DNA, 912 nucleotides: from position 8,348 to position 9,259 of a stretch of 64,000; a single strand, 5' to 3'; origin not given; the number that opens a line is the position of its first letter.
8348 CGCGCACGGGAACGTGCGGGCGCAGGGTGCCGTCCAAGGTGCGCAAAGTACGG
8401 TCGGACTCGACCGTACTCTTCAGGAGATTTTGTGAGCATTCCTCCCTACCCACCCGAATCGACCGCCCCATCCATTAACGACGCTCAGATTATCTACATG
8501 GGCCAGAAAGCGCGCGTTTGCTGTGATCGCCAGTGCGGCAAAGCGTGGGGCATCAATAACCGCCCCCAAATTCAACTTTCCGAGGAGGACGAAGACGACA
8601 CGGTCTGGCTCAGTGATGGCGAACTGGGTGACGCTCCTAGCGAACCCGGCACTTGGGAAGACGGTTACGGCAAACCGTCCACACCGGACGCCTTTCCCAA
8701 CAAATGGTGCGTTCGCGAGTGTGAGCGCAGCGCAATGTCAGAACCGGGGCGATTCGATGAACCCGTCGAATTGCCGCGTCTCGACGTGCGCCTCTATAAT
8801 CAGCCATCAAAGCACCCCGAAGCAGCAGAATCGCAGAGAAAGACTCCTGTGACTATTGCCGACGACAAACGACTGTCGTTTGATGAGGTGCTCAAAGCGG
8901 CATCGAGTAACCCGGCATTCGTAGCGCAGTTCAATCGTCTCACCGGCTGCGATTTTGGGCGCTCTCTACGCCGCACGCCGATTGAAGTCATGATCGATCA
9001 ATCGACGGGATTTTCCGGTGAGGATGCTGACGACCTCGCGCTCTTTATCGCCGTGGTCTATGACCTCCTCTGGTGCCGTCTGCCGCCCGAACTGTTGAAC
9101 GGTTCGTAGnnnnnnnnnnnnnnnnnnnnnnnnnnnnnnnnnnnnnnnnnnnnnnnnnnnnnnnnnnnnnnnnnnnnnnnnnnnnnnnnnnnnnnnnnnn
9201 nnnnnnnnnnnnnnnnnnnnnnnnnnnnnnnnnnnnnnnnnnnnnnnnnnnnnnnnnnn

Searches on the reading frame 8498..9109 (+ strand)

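Call 10: search_protein_families(library=phrogs, proteins=[window:8498-9109:+], max_evalue=0.001)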
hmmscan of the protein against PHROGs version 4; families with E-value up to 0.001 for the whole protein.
window:8498-9109:+ (203 aa): 1 family
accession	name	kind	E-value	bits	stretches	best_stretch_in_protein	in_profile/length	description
phrog_5692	-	unknown function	8.9e-08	33.2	1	128-194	15-81/92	-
